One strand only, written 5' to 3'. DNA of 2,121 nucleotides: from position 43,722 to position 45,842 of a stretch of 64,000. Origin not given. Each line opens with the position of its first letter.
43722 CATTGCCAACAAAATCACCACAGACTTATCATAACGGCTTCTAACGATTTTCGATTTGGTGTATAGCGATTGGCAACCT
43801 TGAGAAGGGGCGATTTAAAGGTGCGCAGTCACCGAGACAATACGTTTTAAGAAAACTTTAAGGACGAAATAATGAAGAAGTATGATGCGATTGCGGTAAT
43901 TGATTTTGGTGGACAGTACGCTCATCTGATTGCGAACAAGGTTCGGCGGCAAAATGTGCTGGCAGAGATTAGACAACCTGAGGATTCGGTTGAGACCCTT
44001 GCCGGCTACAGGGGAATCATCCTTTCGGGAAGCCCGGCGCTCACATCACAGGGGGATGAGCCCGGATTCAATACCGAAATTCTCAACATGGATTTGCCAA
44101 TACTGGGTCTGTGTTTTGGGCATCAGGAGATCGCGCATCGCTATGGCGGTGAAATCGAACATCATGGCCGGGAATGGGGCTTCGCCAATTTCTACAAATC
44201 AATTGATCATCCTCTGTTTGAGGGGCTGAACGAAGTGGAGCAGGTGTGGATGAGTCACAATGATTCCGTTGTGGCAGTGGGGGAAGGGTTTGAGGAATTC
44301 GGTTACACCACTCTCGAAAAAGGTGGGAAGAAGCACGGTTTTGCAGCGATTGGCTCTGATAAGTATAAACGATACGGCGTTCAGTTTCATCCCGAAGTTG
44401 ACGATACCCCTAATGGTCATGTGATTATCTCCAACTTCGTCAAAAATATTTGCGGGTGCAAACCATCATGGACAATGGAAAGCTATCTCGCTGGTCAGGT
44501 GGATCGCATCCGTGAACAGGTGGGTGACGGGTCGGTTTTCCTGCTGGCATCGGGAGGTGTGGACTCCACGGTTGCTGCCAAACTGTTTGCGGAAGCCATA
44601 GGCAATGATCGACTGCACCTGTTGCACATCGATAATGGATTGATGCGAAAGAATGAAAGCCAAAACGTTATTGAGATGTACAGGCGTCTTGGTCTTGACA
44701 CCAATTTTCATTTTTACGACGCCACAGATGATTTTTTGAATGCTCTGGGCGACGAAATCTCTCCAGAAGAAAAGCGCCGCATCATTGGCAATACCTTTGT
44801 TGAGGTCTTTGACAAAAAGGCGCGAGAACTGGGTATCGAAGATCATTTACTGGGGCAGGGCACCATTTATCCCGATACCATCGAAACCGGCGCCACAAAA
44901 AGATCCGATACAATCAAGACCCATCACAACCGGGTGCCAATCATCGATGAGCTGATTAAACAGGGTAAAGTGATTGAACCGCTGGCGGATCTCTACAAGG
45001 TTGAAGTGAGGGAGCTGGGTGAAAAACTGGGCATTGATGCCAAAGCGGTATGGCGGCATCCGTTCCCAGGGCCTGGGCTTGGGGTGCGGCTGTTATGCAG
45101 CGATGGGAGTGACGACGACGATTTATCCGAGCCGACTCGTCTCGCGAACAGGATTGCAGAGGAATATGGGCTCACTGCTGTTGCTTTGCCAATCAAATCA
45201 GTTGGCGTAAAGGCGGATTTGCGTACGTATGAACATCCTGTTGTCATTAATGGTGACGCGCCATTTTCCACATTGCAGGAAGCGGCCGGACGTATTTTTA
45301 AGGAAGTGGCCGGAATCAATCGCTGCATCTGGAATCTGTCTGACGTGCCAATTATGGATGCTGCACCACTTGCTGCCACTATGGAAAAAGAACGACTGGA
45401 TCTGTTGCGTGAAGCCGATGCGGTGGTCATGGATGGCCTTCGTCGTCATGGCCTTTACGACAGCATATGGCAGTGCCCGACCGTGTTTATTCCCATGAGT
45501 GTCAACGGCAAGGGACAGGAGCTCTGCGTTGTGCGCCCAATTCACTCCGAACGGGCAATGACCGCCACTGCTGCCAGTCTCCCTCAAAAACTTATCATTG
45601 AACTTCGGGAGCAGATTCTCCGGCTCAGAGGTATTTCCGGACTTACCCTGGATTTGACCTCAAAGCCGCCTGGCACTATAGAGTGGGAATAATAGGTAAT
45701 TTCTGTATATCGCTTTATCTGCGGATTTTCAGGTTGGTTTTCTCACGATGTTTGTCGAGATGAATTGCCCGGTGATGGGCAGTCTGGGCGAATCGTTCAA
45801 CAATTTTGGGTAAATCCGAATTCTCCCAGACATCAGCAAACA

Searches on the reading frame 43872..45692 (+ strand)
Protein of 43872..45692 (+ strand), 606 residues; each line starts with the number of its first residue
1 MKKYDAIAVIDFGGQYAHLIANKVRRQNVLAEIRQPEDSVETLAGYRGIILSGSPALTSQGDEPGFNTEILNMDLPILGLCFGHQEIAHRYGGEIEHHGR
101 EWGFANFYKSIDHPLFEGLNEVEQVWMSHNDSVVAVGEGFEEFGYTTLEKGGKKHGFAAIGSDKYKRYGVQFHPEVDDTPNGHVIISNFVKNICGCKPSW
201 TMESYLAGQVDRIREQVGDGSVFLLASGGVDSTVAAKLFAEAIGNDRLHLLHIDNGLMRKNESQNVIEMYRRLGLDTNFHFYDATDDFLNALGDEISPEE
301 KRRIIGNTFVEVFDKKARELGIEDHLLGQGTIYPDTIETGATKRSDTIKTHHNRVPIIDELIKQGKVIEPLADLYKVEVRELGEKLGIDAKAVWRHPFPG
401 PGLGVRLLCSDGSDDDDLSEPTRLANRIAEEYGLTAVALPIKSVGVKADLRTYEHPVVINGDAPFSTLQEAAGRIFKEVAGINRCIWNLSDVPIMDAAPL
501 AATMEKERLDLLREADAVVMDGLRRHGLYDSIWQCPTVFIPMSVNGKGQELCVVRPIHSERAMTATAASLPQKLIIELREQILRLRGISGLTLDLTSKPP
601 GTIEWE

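Call 7: search_protein_families(library=pfam, proteins=[window:43872-45692:+], max_evalue=0.01)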
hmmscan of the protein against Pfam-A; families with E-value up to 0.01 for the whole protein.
window:43872-45692:+ (606 aa): 7 families
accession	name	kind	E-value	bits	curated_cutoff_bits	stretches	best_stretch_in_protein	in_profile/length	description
PF00117.34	GATase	-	1.7e-30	106.5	22.8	1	9-191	2-188/190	Glutamine amidotransferase class-I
PF00958.27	GMP_synt_C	-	7.7e-23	80.8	27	2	523-605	3-92/92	GMP synthase C terminal domain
PF02540.23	NAD_synthase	-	2.3e-07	30.6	21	1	220-278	19-77/242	NAD synthase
PF07722.19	Peptidase_C26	-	0.00059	20.1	20.5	0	69-100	100-131/219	Peptidase C26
PF06508.19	QueC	-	0.00088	19.3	22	0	224-311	4-94/210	Queuosine biosynthesis protein QueC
PF01507.26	PAPS_reduct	-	0.0046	17.4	22.5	1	222-289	2-65/175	Phosphoadenosine phosphosulfate reductase domain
PF02568.20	ThiI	-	0.006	16.6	20.5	0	219-271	3-53/197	Thiamine biosynthesis protein (ThiI)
